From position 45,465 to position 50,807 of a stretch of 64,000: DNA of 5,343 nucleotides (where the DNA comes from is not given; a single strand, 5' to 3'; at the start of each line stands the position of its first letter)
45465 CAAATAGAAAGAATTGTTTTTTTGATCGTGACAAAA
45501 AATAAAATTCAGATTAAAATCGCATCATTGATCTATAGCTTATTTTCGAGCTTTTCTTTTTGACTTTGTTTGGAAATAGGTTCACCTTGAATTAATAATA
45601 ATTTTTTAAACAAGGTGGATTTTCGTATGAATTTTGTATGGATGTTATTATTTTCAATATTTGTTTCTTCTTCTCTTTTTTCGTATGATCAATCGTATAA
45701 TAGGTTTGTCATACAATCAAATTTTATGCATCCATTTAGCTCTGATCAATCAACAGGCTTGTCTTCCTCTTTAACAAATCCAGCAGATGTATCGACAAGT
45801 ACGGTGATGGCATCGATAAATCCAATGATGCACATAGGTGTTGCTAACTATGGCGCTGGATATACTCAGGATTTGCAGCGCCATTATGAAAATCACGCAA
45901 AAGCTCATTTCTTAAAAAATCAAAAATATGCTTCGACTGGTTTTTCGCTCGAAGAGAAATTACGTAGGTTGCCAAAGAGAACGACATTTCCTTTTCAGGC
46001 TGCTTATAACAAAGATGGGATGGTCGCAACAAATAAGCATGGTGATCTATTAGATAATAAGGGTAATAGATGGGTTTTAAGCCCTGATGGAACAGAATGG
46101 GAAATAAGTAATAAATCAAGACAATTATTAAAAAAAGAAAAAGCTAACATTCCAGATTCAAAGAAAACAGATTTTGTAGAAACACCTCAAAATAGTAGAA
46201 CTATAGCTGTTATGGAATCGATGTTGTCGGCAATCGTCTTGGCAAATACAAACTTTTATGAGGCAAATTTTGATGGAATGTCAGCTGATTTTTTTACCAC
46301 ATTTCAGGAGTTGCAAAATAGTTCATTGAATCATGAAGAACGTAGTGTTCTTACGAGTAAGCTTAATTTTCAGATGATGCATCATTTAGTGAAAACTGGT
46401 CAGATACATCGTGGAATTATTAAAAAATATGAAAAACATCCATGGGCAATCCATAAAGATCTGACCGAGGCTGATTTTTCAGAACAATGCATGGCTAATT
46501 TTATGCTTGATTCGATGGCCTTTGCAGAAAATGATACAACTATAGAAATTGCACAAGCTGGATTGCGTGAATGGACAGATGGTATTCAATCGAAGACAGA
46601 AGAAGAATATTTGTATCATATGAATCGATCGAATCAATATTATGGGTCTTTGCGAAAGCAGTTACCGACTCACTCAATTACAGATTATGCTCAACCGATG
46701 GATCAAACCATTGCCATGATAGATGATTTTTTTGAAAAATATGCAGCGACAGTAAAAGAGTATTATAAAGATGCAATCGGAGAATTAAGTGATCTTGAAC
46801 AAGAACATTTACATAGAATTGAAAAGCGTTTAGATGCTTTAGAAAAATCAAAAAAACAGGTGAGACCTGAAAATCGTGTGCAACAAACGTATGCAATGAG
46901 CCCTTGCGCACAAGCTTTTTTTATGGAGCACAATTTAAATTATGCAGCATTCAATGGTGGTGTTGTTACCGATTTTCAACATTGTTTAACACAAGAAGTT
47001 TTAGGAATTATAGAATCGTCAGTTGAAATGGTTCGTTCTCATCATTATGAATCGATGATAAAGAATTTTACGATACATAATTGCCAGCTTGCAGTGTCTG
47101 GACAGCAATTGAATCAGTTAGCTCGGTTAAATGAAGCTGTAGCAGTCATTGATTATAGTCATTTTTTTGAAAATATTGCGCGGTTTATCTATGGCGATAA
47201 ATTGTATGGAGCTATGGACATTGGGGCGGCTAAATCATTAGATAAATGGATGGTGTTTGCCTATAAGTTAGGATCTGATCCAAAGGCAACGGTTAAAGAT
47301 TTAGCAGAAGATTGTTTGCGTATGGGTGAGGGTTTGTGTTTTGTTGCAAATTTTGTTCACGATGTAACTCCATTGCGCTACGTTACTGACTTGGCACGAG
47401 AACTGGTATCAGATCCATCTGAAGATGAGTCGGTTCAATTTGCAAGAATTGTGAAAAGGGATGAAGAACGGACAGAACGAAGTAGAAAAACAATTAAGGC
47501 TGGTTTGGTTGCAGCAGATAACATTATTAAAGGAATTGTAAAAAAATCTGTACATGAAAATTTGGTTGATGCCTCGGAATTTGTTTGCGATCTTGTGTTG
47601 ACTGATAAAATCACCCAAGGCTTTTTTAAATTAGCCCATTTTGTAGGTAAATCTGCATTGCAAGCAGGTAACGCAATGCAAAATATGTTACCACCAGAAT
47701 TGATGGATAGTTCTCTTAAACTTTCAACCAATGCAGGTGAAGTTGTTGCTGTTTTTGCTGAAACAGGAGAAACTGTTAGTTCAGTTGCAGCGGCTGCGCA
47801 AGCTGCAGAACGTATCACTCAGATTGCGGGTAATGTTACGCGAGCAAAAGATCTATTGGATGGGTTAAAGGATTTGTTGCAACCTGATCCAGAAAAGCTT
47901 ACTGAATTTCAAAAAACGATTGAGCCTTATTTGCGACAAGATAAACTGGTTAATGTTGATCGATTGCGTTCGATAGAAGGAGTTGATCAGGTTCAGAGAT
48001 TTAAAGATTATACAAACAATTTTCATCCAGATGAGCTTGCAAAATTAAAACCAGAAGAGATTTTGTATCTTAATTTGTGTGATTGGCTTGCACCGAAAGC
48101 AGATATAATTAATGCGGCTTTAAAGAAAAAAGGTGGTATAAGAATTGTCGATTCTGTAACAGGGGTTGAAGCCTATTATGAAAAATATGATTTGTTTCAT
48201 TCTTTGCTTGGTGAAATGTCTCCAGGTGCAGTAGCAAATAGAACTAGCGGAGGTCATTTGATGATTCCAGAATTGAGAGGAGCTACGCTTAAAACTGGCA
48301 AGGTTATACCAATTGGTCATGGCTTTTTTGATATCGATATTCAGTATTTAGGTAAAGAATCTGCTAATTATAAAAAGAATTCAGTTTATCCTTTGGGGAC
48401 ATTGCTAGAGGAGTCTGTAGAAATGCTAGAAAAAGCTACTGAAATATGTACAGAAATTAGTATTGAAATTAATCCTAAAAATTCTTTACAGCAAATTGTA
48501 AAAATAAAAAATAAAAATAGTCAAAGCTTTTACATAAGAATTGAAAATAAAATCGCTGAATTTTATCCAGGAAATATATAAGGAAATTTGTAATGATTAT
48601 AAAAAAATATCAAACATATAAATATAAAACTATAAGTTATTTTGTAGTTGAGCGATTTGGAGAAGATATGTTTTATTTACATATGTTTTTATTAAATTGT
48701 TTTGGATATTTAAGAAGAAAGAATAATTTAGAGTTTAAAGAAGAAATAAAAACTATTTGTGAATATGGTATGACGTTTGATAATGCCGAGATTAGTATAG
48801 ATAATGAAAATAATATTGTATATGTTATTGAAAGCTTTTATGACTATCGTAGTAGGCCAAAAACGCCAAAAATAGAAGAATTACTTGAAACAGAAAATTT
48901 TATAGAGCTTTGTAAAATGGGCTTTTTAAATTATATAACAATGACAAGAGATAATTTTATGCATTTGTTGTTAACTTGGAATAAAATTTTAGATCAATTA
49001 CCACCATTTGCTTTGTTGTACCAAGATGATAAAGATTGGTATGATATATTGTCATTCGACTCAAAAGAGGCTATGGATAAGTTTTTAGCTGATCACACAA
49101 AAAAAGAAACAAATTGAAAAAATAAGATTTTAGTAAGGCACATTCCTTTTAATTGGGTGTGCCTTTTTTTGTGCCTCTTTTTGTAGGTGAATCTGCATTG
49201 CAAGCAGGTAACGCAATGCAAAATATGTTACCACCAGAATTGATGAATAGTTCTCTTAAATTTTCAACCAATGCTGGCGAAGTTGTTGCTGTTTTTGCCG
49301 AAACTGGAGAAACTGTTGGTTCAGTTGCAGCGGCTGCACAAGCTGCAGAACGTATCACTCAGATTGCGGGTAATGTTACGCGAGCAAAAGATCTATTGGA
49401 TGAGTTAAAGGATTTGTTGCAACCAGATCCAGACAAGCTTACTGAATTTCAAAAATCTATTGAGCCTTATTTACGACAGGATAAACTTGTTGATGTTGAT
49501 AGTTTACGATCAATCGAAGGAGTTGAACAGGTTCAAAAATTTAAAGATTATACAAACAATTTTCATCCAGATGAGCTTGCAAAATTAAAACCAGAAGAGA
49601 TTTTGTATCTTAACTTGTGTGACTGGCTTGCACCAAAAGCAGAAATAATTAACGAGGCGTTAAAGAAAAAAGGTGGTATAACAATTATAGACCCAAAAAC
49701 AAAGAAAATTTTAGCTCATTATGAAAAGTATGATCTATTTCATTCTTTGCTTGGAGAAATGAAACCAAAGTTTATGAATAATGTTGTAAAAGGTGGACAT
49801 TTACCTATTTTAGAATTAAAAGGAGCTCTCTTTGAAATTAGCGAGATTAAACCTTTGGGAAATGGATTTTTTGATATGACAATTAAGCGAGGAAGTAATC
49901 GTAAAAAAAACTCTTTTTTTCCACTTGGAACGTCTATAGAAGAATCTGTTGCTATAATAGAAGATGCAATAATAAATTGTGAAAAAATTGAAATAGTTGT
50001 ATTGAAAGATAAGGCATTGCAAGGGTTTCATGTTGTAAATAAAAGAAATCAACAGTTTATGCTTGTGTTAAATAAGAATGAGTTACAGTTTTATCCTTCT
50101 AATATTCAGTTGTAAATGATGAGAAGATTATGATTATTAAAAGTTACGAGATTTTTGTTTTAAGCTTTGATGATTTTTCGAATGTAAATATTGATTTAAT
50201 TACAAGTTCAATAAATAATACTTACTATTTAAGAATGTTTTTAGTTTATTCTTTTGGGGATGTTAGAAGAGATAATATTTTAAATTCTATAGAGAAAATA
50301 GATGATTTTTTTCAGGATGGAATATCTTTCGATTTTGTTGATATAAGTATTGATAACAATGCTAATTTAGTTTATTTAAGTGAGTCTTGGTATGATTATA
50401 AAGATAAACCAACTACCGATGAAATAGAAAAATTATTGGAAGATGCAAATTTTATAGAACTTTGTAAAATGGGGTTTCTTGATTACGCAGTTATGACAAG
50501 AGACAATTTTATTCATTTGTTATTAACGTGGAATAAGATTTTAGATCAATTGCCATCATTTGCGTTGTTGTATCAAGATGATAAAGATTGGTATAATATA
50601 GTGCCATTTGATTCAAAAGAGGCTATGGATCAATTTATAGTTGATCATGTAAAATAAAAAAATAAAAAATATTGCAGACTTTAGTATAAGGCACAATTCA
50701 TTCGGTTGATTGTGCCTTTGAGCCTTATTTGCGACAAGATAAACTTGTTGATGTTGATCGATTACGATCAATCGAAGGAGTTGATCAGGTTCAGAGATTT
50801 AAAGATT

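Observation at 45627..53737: Candidate new polymorphic toxin system: secreted toxin, silent C-terminal cassette array and adjacent ERF annealase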

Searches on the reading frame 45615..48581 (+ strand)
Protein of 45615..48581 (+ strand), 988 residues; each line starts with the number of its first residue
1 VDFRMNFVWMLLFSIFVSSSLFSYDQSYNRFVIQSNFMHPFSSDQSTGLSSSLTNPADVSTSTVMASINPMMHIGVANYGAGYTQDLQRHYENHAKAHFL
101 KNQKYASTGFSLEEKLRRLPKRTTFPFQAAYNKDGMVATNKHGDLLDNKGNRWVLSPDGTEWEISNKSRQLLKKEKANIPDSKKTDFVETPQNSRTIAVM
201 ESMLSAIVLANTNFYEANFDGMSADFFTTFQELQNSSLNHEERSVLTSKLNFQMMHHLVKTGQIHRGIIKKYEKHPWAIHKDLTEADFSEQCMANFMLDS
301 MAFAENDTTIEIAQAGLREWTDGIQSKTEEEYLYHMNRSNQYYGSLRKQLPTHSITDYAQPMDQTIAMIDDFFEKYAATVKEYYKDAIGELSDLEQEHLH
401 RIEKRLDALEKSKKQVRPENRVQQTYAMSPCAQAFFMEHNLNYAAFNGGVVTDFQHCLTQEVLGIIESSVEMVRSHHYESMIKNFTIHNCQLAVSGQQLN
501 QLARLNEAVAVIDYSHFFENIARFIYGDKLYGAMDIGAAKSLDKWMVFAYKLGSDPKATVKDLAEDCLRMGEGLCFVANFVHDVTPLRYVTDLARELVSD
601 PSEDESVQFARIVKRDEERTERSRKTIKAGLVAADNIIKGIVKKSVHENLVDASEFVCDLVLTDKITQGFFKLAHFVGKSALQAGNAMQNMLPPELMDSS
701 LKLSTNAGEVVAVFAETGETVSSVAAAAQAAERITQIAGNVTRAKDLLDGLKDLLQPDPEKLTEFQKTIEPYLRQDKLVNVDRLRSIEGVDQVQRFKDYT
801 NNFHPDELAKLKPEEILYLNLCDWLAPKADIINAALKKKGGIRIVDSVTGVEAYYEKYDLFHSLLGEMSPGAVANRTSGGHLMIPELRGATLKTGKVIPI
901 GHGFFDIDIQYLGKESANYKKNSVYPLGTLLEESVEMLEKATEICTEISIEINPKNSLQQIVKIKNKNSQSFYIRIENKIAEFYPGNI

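Call 4: search_protein_families(library=pfam, proteins=[window:45615-48581:+], max_evalue=1)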
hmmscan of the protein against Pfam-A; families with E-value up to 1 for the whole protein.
window:45615-48581:+ (988 aa): 1 family
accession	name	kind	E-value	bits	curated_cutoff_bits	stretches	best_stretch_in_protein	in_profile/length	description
PF12841.12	YvrJ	-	0.057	13.4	29.5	1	399-412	16-29/36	YvrJ protein family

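Call 5: search_protein_families(library=ncbifam, proteins=[window:45615-48581:+], max_evalue=1)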
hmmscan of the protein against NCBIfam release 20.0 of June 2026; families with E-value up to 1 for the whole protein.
window:45615-48581:+ (988 aa): 2 families
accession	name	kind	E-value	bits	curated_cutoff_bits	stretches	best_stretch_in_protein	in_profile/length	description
NF004453.0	PRK05786.1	equivalog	0.0092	15.5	243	1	316-462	25-168/238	3-ketoacyl-(acyl-carrier-protein) reductase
NF007629.0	PRK10291.1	equivalog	0.16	11.8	246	1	717-746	72-101/135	lactoylglutathione lyase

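Call 14: find_related_loci(query=window:45615-48581:+, collection=genome_contigs, flank=10000)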
Query window:45615-48581:+ (988 aa) in genome_contigs; peptide patterns used: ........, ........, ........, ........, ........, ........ (x = any residue, [..] = any of these).
38 stretches matched a pattern, but none encodes a relative of the query by tblastn (E <= 1e-3).

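Call 60: find_encoding_contigs(protein=window:45627-48581:+, flank=10000, max_places=6)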
Protein window:45627-48581:+ (984 aa): no gene with exactly this product is on record in the collection.

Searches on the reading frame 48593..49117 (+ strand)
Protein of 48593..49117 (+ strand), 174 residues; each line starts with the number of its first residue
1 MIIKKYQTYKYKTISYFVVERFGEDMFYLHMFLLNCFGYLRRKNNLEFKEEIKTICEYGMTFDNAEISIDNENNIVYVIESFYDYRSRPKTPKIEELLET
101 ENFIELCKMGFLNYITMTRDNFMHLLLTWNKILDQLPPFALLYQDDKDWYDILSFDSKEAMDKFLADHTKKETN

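Call 4: search_protein_families(library=pfam, proteins=[window:48593-49117:+], max_evalue=1)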
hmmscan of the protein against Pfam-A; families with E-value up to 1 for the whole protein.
window:48593-49117:+ (174 aa): 1 family
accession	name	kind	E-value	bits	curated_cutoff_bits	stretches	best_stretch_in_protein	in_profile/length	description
PF24549.1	DUF7602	-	0.079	13.4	27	1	64-122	8-66/89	Domain of unknown function (DUF7602)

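Call 5: search_protein_families(library=ncbifam, proteins=[window:48593-49117:+], max_evalue=1)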
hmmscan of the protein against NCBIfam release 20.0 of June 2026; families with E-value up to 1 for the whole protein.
window:48593-49117:+ (174 aa): 0 families

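Call 80: search_protein_families(library=phrogs, proteins=[window:48593-49117:+], max_evalue=0.01)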
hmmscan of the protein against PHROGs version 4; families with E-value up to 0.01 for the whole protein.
window:48593-49117:+ (174 aa): 0 families

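Call 89: search_solved_structures(query=A2, max_evalue=10)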
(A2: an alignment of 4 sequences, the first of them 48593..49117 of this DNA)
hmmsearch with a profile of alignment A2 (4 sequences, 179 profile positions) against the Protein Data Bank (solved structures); distinct sequences matched with E-value up to 10: 3.
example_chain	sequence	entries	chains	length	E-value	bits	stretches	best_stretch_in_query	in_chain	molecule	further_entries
4jpn_A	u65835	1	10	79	0.83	13.3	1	44-108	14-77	Minor spike protein H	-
2lf2_A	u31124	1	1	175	0.89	13.2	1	92-138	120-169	Uncharacterized protein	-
1vl1_A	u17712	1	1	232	1.1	12.9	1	73-109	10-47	6-phosphogluconolactonase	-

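Call 95: find_homologous_proteins(query=A2, max_evalue=0.001)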
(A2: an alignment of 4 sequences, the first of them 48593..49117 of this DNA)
Query A2 (4 sequences) (174 aa, profile of the alignment): 32 proteins with E <= 0.001 among 2107 candidates.
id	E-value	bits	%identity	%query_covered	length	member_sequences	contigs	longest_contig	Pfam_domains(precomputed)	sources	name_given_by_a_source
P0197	1.7e-81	291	100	100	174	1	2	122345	-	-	-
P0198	6.6e-81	289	56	98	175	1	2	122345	-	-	-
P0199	1.6e-72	262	42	100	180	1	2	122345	-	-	-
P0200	3.5e-61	225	55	99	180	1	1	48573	-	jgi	-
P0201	3.7e-57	212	57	83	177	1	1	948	-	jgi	-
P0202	2.9e-56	209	50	99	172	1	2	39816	-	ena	-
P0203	1.3e-54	203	54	84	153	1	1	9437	-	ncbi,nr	ncbi:MAG: hypothetical protein JO129_04360, partial [Candidatus Dependentiae bacterium]|nr:hypotheti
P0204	1.8e-54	203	49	99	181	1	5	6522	-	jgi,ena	-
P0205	2.5e-54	202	51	97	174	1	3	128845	-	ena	-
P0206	2.9e-54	202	49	98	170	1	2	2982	-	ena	-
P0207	3.3e-54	202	24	36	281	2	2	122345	-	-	-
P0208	4.5e-54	202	51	98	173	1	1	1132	-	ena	-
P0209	2.1e-52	196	46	99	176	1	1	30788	-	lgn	-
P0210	5.7e-50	188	54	99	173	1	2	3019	-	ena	-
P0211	9.8e-49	184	49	97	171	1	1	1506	-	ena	-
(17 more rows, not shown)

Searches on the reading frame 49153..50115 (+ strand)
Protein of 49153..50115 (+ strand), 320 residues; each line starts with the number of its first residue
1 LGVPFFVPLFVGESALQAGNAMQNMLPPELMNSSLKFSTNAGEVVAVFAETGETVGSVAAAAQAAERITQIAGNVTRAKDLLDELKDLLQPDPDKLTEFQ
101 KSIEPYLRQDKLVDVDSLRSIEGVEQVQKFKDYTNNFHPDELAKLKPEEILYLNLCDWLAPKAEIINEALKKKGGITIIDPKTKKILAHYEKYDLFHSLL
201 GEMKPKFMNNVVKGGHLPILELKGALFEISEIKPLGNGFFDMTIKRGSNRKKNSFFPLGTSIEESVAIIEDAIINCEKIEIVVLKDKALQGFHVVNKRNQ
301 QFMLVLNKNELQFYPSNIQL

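Call 4: search_protein_families(library=pfam, proteins=[window:49153-50115:+], max_evalue=1)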
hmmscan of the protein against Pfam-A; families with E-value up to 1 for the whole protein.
window:49153-50115:+ (320 aa): 3 families
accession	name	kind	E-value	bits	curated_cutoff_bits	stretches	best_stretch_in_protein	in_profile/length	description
PF23202.1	PAH_ZNF598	-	0.033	14.9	25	1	76-106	2-32/83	ZNF598 PAH domain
PF24522.1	KRIT1_FRMD8_FERM_C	-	0.13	13.1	29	0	175-191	11-27/66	KRIT1/FRMD8, FERM domain C-lobe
PF02828.21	L27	-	0.16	12.1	22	1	75-101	1-26/53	L27 domain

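Call 5: search_protein_families(library=ncbifam, proteins=[window:49153-50115:+], max_evalue=1)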
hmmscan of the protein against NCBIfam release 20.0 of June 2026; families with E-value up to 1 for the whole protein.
window:49153-50115:+ (320 aa): 1 family
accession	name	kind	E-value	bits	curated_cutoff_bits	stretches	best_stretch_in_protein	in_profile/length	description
NF007629.0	PRK10291.1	equivalog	0.095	12.6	246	1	52-78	73-99/135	lactoylglutathione lyase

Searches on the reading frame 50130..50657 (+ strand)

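Call 4: search_protein_families(library=pfam, proteins=[window:50130-50657:+], max_evalue=1)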
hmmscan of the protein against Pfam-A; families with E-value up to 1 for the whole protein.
window:50130-50657:+ (175 aa): 2 families
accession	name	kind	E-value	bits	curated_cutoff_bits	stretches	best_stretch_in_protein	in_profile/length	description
PF11504.14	Colicin_Ia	-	0.088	13.4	25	0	73-92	44-64/72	Colicin Ia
PF16897.10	MMR_HSR1_Xtn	-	0.33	11.4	35.2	1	22-90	44-103/106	C-terminal region of MMR_HSR1 domain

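Call 5: search_protein_families(library=ncbifam, proteins=[window:50130-50657:+], max_evalue=1)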
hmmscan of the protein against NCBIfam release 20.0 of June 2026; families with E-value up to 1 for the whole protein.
window:50130-50657:+ (175 aa): 0 families
